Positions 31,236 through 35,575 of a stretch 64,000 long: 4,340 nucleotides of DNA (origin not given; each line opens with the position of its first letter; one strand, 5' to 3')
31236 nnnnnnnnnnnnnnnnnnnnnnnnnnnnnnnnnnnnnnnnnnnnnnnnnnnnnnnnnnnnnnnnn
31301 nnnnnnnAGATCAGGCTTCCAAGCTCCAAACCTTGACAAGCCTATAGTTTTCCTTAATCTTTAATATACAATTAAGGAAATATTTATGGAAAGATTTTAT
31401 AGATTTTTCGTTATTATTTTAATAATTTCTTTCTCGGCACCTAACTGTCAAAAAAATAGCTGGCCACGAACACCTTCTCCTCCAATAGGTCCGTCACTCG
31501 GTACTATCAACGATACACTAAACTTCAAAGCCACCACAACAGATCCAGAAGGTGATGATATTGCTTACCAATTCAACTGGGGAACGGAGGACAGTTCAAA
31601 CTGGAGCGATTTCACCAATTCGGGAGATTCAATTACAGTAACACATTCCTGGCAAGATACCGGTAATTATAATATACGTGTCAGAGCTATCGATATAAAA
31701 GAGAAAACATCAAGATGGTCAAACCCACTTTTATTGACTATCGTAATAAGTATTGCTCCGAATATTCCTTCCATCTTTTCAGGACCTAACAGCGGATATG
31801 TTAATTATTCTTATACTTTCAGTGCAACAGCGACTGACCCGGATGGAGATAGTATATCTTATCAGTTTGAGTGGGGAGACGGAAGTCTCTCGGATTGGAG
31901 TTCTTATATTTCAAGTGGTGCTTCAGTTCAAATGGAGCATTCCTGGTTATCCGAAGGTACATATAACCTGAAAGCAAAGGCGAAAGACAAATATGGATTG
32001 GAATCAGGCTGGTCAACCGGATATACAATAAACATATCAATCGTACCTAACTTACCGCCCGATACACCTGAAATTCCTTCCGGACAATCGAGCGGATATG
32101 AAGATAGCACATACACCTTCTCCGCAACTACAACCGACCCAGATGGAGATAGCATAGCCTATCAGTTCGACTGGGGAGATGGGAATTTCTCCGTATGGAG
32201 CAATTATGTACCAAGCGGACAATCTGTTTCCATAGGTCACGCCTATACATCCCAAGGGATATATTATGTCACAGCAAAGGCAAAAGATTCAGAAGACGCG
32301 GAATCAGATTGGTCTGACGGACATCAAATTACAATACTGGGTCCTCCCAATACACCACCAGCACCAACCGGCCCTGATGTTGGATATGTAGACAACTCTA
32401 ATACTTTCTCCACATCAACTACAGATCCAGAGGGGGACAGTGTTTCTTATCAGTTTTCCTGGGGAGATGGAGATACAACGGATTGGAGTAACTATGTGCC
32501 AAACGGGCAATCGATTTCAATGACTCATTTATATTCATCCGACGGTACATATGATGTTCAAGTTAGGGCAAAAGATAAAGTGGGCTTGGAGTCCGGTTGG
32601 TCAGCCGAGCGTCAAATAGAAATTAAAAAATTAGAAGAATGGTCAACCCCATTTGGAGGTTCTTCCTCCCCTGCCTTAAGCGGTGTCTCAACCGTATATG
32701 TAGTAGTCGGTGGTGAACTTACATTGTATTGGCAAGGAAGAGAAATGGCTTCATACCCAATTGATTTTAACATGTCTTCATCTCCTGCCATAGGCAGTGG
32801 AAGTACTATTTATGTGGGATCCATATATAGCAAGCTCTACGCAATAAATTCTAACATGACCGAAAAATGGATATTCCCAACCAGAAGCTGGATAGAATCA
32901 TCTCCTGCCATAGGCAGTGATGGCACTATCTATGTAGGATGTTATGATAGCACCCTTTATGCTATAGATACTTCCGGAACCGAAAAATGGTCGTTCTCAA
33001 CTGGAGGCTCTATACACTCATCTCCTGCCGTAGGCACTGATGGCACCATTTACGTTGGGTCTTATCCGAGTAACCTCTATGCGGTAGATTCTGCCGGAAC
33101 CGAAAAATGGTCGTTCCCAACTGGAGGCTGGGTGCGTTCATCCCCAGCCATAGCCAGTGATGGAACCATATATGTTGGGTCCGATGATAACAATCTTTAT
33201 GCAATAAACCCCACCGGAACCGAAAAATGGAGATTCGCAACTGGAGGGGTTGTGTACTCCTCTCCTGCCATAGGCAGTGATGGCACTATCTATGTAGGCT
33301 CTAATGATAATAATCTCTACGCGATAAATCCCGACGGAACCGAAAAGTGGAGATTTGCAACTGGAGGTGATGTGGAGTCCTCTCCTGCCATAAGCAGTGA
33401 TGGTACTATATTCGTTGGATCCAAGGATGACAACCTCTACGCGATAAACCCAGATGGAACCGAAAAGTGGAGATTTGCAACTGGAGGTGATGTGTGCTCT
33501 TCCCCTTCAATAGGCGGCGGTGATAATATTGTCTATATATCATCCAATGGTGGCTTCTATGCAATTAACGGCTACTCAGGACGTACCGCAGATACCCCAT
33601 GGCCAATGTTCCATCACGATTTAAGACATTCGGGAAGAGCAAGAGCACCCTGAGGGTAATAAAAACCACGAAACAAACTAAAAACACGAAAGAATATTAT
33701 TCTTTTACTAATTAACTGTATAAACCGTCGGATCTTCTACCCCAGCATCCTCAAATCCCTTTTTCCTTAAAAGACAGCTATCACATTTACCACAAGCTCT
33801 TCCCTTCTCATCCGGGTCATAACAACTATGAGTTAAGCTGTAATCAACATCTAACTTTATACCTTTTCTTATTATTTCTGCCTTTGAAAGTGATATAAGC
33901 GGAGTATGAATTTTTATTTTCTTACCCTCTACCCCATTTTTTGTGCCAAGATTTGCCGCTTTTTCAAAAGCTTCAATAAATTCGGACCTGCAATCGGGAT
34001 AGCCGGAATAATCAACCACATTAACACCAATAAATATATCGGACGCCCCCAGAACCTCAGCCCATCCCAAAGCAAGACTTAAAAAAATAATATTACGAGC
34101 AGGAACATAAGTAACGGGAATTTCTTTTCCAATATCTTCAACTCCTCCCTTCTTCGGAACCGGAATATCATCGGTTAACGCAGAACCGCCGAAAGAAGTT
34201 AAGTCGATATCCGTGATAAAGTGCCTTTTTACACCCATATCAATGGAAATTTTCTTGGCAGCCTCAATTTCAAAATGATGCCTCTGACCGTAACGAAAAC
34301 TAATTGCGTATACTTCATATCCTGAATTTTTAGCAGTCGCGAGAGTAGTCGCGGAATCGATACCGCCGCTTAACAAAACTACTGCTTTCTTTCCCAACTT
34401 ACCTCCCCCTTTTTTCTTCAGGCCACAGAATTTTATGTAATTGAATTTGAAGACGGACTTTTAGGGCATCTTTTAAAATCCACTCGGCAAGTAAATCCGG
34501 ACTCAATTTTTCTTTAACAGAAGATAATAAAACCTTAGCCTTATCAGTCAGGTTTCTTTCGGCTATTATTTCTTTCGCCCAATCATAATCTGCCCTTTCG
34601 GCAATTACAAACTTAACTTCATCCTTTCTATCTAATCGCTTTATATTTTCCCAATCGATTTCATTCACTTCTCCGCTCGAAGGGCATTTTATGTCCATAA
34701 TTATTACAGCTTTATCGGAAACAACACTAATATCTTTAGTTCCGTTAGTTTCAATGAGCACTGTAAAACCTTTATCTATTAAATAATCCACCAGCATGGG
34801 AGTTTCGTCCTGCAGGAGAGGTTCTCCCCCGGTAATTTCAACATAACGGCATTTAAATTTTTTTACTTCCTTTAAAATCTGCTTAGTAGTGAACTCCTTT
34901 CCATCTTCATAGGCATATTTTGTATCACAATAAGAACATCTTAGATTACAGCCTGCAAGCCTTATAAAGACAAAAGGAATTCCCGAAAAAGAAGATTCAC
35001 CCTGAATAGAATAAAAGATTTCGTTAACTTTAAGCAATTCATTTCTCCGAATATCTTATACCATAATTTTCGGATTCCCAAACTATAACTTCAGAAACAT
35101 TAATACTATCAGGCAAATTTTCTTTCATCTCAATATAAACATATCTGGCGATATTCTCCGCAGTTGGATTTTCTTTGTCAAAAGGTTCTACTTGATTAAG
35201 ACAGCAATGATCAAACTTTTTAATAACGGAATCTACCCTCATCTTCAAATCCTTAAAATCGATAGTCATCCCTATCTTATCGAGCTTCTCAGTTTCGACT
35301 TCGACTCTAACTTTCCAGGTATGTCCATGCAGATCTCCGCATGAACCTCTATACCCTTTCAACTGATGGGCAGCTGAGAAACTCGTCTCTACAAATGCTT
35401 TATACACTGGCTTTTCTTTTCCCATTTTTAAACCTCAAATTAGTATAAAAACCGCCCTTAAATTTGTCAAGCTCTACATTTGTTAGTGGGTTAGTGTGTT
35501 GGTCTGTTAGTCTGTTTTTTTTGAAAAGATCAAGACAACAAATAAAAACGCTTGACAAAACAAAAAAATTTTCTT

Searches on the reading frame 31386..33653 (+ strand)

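Call 21: search_protein_families(library=pfam, proteins=[window:31386-33653:+], max_evalue=0.001)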
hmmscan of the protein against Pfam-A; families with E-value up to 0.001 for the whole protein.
window:31386-33653:+ (755 aa): 6 families
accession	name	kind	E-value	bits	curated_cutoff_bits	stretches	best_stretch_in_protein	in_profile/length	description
PF13570.13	Beta-prop_ACSF4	-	4.9e-50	171.2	133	1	466-733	8-293/329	Beta-alanine-activating enzyme, beta-propeller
PF13360.13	PQQ_2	-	6.9e-34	118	27.6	3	521-649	2-135/233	Outer membrane protein assembly factor BamB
PF00801.26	PKD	-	4.6e-29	100.7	23.5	4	340-403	18-73/80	PKD domain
PF18911.6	PKD_4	-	1.1e-24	86.7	27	4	228-316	4-84/85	PKD domain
PF25292.1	Beta-prop_CGLA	-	1.6e-09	38.1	26.8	0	595-653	47-108/316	Lambda-carrageenase beta-propeller domain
PF07495.19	Y_Y_Y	-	4e-05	23.9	26.6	0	178-207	28-54/65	Y_Y_Y domain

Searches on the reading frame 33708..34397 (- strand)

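Call 21: search_protein_families(library=pfam, proteins=[window:33708-34397:-], max_evalue=0.001)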
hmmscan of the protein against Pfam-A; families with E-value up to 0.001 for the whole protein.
window:33708-34397:- (229 aa): 4 families
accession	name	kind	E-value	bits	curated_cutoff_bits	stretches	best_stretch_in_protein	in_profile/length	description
PF06508.19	QueC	-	1.5e-80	270.1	22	1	4-218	1-209/210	Queuosine biosynthesis protein QueC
PF00733.27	Asn_synthase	-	0.00017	21.8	21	1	6-60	21-76/354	Asparagine synthase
PF02568.20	ThiI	-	0.00021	21.4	20.5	0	4-39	5-40/197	Thiamine biosynthesis protein (ThiI)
PF03054.22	tRNA_Me_trans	-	0.00055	20.1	20.6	1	4-41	2-39/202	tRNA methyl transferase HUP domain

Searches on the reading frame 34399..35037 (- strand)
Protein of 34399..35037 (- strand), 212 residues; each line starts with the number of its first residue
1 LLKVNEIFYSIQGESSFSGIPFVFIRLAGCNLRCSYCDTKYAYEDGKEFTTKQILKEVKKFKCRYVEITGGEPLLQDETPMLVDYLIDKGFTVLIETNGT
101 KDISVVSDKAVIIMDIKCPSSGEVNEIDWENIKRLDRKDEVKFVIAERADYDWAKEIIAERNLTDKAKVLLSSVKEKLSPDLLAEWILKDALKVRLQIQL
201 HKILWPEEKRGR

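Call 21: search_protein_families(library=pfam, proteins=[window:34399-35037:-], max_evalue=0.001)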
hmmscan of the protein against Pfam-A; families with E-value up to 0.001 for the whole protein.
window:34399-35037:- (212 aa): 2 families
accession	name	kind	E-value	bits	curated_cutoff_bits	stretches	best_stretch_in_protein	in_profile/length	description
PF04055.27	Radical_SAM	-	8.8e-17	62.2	29.5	1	28-101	5-88/166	Radical SAM superfamily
PF13353.11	Fer4_12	-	3.6e-06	27.8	22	1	24-79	9-69/137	4Fe-4S single cluster domain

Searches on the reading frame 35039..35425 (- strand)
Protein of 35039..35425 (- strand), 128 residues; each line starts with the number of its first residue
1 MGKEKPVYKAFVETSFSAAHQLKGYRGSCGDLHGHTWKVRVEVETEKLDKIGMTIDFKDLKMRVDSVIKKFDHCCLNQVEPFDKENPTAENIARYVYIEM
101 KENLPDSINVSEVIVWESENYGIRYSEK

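Call 21: search_protein_families(library=pfam, proteins=[window:35039-35425:-], max_evalue=0.001)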
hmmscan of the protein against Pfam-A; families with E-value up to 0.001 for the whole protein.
window:35039-35425:- (128 aa): 1 family
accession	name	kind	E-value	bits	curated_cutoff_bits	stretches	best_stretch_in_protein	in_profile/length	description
PF01242.24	PTPS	-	1.3e-38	132.1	22.4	1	12-127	4-120/121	6-pyruvoyl tetrahydropterin synthase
